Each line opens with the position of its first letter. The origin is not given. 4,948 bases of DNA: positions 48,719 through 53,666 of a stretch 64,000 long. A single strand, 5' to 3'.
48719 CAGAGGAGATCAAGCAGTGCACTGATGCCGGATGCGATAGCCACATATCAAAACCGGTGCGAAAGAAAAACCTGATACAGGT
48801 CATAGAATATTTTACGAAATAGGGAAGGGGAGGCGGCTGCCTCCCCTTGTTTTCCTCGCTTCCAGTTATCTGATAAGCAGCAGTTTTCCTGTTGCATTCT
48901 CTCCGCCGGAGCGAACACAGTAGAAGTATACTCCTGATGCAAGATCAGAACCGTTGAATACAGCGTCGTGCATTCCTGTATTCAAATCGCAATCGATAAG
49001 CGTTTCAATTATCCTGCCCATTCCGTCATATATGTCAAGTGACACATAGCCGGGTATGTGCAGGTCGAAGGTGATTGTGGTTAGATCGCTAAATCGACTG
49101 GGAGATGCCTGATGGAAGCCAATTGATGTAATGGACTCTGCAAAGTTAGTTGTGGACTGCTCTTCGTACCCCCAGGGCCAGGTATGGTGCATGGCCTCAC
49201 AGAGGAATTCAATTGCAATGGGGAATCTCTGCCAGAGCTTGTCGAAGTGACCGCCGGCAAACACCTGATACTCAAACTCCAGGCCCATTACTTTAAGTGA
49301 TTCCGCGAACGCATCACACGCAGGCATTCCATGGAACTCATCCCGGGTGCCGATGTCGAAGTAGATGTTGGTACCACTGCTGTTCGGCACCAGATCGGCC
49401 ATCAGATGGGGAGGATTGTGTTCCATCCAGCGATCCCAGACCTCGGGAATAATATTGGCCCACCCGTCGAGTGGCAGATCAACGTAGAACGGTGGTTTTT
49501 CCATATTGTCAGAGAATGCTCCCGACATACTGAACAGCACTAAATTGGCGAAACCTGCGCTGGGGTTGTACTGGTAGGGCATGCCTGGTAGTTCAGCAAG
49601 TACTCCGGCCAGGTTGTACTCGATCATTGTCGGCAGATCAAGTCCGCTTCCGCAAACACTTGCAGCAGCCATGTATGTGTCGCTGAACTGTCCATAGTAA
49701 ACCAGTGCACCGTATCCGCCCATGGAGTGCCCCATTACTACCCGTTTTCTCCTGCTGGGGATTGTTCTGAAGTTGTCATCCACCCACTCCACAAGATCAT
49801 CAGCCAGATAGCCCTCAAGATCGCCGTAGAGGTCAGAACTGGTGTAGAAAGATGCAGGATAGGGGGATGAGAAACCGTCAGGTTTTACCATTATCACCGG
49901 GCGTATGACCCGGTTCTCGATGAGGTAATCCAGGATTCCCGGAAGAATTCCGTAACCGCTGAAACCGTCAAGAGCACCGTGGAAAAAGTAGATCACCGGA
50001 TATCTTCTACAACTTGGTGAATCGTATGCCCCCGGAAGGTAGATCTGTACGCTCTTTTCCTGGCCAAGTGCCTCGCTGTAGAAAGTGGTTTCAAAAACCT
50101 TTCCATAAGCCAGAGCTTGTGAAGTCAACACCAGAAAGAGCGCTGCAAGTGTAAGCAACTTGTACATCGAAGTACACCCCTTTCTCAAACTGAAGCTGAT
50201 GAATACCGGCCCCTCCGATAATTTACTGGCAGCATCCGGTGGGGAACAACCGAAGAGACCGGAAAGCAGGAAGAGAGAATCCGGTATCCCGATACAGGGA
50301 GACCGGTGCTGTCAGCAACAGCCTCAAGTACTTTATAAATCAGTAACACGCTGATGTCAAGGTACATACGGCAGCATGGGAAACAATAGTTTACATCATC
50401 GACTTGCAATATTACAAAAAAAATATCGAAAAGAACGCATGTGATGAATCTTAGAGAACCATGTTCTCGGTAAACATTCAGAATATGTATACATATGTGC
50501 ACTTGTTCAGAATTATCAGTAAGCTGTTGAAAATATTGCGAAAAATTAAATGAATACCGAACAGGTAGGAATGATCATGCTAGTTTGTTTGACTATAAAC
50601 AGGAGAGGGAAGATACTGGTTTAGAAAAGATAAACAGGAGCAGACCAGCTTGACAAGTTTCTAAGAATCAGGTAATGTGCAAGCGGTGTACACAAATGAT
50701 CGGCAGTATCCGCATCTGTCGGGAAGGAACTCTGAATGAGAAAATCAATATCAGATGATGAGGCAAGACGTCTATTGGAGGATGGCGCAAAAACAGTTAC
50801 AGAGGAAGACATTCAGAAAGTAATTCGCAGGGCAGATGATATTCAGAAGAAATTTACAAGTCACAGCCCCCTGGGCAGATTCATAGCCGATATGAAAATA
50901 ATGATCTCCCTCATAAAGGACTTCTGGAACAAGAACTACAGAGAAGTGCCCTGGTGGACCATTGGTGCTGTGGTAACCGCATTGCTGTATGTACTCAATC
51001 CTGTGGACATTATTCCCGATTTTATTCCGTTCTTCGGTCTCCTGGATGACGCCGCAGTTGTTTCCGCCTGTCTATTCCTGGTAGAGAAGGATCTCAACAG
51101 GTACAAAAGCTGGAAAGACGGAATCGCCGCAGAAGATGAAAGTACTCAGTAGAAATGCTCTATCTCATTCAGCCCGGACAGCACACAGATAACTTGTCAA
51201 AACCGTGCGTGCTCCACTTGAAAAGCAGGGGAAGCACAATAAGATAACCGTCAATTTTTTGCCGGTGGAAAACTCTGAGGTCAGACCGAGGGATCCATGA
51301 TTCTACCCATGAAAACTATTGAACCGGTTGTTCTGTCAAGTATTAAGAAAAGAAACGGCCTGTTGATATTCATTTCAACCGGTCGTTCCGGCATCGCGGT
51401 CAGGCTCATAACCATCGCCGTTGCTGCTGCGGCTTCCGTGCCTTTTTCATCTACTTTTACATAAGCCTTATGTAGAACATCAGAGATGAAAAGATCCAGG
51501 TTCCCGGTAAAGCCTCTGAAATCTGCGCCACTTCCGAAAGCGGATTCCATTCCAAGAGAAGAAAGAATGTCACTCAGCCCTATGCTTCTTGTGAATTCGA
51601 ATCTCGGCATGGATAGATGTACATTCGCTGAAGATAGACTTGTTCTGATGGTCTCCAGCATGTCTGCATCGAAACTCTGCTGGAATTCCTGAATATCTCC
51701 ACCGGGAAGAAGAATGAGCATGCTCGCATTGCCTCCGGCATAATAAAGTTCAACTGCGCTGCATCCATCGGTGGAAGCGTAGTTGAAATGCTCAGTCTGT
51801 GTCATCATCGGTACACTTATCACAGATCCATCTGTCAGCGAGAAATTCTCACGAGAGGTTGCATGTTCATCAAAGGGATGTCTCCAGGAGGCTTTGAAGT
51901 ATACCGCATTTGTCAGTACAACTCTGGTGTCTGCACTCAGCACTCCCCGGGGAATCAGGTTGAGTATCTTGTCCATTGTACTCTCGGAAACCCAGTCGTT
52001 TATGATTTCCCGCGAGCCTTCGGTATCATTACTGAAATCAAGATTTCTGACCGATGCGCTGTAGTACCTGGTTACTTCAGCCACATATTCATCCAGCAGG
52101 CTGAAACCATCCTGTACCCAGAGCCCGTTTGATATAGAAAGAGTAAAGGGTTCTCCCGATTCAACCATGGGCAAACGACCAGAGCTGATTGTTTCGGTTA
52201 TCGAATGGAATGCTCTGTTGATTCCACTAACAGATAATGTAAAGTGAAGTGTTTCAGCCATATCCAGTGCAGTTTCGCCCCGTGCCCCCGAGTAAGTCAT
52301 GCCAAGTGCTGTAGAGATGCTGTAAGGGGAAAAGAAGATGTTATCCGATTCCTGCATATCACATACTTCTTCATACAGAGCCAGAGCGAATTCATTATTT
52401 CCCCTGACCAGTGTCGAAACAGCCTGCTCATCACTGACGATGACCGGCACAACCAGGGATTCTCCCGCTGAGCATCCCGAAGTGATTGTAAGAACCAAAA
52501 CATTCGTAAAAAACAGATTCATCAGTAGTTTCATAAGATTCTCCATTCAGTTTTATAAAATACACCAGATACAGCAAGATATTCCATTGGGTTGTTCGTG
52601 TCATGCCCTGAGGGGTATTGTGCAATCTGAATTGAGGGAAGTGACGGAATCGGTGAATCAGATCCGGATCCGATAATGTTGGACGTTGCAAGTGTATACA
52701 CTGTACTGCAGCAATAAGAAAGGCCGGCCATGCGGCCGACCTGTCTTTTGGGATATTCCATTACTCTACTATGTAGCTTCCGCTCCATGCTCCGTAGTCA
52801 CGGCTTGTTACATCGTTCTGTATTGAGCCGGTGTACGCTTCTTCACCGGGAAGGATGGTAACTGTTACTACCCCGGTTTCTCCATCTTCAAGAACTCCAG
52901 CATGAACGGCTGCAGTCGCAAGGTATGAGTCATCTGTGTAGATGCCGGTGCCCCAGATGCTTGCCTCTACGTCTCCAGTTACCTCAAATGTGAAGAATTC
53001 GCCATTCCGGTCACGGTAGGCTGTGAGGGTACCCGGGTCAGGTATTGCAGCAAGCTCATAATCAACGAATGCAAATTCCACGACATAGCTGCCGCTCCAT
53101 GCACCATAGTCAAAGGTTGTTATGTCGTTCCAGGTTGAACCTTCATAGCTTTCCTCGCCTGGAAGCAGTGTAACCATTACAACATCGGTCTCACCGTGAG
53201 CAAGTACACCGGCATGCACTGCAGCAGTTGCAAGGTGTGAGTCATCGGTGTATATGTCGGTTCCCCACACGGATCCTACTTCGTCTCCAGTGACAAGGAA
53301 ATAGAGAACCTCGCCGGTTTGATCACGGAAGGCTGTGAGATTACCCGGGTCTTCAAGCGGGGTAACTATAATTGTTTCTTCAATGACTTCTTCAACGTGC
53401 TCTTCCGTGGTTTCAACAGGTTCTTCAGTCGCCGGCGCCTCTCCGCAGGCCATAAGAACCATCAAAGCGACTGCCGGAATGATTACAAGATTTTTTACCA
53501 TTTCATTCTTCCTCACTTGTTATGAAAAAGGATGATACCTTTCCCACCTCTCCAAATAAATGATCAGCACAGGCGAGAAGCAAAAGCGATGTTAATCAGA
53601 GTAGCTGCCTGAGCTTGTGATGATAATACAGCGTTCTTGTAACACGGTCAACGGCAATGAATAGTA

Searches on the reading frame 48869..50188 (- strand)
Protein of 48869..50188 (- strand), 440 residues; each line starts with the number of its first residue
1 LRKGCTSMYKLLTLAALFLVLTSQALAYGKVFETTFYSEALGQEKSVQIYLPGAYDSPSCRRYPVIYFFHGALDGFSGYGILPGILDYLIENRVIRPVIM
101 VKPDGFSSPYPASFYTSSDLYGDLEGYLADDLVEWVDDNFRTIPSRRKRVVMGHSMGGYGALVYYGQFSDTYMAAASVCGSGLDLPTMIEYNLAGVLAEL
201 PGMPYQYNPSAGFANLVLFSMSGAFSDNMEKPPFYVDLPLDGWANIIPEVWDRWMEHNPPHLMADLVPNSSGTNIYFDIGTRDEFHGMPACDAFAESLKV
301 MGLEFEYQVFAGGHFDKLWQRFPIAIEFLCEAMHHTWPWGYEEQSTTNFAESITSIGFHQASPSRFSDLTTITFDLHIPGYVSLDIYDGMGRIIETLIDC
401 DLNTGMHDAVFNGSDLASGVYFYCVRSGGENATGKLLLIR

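Call 74: search_protein_families(library=pfam, proteins=[window:48869-50188:-], max_evalue=0.1)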
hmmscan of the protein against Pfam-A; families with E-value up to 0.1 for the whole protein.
window:48869-50188:- (440 aa): 7 families
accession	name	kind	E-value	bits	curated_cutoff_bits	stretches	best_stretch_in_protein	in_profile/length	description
PF00756.26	Esterase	-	1.1e-26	94.6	22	1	38-320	1-241/251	Putative esterase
PF00561.26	Abhydrolase_1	-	4.7e-06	26.9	25.8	1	106-202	40-122/245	alpha/beta hydrolase fold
PF12697.13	Abhydrolase_6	-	9.4e-06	26.9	26.3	1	121-314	48-204/217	Alpha/beta hydrolase family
PF18962.6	Por_Secre_tail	-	0.001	19.8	27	1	370-436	10-73/75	Secretion system C-terminal sorting domain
PF00326.27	Peptidase_S9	-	0.0024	17.9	22.6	1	120-180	36-97/213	Prolyl oligopeptidase family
PF12146.15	Hydrolase_4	-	0.0062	16.3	27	1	129-181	59-109/239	Serine aminopeptidase, S33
PF13585.12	CHU_C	-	0.021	15.4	27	0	378-431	26-77/86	CHU_C Type IX secretion signal domain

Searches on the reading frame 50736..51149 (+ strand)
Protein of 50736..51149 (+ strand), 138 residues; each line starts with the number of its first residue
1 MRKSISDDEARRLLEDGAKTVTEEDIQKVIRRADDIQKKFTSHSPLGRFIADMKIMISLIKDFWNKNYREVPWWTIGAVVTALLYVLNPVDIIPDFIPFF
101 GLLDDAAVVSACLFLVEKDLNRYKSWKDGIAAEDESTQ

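Call 4: search_protein_families(library=pfam, proteins=[window:50736-51149:+], max_evalue=0.1)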
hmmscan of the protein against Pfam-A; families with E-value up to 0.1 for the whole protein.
window:50736-51149:+ (138 aa): 1 family
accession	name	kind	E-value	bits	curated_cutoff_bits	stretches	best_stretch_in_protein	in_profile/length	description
PF06803.17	DUF1232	-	2.1e-13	50.2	23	1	76-110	2-36/37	Protein of unknown function (DUF1232)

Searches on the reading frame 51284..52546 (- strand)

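Call 4: search_protein_families(library=pfam, proteins=[window:51284-52546:-], max_evalue=0.1)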
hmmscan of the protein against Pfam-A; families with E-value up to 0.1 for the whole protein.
window:51284-52546:- (421 aa): 1 family
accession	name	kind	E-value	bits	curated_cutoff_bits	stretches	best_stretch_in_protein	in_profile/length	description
PF00079.25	Serpin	-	2.1e-118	396.2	27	1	49-419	2-370/370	Serpin (serine protease inhibitor)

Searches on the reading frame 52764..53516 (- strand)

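Call 4: search_protein_families(library=pfam, proteins=[window:52764-53516:-], max_evalue=0.1)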
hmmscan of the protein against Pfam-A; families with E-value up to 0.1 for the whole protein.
window:52764-53516:- (251 aa): 3 families
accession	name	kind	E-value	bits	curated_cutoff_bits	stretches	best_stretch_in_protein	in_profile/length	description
PF03815.24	LCCL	-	1.9e-33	115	22.6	2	183-247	32-95/96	LCCL domain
PF08642.15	Rxt3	-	6.5e-19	69.4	29.9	2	82-110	22-52/127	Histone deacetylation protein Rxt3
PF18540.6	DUF5626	-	0.099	13.4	26.7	0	206-250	11-55/120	Domain of unknown function (DUF5626)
